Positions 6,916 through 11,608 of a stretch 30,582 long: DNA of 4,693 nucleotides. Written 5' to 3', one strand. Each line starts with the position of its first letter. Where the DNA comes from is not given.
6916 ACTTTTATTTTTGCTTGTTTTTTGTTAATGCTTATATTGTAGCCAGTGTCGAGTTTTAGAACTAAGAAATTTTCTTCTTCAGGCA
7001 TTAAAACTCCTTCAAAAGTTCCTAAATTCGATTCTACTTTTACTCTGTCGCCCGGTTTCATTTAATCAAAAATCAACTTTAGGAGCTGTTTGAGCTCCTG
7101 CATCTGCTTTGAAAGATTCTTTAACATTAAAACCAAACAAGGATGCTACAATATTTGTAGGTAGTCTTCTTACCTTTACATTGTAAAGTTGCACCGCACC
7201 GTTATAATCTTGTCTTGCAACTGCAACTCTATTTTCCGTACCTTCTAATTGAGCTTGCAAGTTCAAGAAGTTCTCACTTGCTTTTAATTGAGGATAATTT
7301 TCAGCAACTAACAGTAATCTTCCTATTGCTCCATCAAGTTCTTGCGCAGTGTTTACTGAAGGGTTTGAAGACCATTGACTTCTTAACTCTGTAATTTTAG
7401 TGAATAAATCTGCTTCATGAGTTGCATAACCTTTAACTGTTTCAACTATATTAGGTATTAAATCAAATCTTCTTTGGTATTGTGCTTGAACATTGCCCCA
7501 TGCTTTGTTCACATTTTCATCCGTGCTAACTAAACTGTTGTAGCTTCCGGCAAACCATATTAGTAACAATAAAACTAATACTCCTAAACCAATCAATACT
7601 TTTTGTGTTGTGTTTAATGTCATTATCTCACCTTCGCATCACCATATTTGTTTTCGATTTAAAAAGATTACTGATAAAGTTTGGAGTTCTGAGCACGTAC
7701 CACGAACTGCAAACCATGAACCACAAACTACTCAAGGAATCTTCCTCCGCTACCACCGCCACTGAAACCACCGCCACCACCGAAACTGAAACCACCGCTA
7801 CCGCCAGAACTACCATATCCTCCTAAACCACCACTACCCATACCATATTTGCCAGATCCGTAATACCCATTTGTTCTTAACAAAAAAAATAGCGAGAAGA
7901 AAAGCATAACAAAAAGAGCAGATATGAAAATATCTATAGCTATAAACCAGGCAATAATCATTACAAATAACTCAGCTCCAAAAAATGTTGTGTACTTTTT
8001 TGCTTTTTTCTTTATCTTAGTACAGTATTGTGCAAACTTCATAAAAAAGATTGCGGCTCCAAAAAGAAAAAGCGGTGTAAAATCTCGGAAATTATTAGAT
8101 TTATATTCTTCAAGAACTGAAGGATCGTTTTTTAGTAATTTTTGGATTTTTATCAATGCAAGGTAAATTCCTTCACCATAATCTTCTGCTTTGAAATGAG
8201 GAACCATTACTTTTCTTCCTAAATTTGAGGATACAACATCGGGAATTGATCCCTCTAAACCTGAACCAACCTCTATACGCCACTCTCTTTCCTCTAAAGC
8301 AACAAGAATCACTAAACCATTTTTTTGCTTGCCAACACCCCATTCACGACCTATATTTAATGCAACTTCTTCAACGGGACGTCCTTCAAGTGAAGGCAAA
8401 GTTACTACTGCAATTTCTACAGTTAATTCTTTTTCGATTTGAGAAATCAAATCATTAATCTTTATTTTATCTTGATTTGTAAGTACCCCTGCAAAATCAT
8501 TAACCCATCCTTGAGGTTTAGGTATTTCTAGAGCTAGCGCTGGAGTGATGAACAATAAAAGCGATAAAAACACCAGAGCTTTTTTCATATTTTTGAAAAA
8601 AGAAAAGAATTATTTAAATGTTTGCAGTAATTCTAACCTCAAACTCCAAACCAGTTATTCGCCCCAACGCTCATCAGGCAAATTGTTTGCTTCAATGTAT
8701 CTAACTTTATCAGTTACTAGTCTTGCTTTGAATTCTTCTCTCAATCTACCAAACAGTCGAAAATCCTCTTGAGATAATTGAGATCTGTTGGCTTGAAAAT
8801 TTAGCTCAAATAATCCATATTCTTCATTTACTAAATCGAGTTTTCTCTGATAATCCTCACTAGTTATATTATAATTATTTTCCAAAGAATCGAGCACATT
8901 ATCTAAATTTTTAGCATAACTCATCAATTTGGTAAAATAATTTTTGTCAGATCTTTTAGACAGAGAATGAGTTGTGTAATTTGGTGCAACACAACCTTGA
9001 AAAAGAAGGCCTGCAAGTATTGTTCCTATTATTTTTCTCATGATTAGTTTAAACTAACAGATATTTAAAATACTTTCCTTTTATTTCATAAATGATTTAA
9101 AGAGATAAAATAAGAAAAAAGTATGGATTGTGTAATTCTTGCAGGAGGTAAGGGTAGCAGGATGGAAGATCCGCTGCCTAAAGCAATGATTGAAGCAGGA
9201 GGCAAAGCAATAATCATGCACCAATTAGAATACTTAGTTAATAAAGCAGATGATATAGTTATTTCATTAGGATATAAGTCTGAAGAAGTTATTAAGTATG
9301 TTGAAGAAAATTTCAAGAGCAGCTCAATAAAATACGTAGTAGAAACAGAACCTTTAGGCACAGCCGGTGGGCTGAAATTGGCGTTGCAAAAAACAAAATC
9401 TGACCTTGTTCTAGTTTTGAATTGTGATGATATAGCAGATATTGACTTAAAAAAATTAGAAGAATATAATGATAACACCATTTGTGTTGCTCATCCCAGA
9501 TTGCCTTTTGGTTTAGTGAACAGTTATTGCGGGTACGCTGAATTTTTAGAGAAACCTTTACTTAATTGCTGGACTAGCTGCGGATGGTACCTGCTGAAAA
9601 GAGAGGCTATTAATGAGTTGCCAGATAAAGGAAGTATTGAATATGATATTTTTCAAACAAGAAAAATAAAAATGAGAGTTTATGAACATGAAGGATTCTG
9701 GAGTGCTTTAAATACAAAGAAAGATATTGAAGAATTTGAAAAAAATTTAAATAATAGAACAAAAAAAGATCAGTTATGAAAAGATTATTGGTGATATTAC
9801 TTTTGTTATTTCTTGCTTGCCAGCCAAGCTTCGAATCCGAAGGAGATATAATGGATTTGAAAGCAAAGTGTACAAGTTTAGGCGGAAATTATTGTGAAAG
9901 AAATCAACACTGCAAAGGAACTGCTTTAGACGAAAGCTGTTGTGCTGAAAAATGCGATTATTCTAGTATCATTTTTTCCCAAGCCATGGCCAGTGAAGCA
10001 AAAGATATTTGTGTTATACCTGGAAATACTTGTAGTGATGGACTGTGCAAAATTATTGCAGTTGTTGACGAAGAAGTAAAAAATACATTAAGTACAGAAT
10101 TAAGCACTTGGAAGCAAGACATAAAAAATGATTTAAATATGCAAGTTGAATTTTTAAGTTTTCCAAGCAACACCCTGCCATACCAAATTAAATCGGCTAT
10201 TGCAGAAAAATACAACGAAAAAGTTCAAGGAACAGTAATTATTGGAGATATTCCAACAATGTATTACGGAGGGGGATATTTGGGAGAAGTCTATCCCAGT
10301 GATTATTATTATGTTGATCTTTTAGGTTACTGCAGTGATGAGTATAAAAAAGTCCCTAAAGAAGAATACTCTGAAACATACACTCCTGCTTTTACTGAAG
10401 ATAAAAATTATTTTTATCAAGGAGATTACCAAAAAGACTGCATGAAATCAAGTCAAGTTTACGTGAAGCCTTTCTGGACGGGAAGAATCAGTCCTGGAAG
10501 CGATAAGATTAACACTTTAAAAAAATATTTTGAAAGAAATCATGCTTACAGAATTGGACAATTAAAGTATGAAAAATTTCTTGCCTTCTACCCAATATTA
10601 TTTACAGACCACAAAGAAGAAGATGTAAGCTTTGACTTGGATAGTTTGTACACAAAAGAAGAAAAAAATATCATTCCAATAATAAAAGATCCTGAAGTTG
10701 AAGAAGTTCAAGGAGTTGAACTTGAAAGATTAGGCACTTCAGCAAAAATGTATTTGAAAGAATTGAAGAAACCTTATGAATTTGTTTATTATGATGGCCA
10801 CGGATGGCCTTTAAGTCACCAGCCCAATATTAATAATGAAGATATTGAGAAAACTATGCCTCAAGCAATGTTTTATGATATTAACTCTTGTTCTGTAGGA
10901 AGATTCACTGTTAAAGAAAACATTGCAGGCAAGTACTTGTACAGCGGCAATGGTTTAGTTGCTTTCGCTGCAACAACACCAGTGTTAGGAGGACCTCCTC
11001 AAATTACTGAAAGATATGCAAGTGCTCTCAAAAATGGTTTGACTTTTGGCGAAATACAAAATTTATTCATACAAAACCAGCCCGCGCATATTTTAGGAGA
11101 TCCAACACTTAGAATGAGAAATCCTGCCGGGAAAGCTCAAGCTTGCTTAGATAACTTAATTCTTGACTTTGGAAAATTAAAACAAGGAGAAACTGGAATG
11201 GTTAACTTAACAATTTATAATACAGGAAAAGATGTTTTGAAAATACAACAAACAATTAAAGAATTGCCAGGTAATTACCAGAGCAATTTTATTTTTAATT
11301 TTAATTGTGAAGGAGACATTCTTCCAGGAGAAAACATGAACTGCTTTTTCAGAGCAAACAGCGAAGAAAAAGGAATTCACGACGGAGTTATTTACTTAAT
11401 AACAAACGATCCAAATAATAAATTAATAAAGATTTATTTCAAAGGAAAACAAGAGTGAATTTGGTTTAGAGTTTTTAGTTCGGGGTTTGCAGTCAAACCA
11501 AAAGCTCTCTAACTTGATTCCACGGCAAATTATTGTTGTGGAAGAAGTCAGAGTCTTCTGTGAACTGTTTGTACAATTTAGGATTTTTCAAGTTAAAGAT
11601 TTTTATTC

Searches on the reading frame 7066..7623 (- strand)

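Call 20: search_protein_families(library=pfam, proteins=[window:7066-7623:-], max_evalue=0.001)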
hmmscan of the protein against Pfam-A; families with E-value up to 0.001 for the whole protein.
window:7066-7623:- (185 aa): 1 family
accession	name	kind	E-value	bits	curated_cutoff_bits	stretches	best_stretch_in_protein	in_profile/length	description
PF04011.17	LemA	-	1.6e-55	187.4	26.2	1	41-185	1-149/149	LemA family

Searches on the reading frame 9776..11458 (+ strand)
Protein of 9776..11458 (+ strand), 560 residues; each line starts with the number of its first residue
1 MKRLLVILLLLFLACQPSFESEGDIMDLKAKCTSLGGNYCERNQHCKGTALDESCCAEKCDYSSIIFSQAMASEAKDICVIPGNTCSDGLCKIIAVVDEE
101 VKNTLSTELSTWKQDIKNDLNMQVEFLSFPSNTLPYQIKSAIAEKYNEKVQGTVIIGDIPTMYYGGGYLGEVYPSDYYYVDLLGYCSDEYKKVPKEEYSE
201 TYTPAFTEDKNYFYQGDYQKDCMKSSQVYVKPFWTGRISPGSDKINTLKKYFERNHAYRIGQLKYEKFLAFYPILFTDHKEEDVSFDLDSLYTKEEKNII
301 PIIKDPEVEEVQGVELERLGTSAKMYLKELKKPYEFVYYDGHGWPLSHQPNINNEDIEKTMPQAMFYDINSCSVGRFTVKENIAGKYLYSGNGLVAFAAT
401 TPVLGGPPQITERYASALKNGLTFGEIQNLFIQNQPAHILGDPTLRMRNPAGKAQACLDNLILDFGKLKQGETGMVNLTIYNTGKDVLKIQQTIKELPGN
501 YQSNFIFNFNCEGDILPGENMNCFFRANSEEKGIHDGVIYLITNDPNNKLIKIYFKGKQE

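Call 20: search_protein_families(library=pfam, proteins=[window:9776-11458:+], max_evalue=0.001)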
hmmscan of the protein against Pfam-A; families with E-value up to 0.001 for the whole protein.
window:9776-11458:+ (560 aa): 2 families
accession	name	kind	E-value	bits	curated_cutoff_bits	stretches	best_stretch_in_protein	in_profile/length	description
PF01364.23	Peptidase_C25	-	2e-08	34.3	23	1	138-447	49-374/374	Peptidase family C25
PF22544.2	HYDIN_VesB_CFA65-like_Ig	-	3e-08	34.2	25.5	1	458-558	5-100/100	HYDIN/CFA65/VesB-like, Ig-like domain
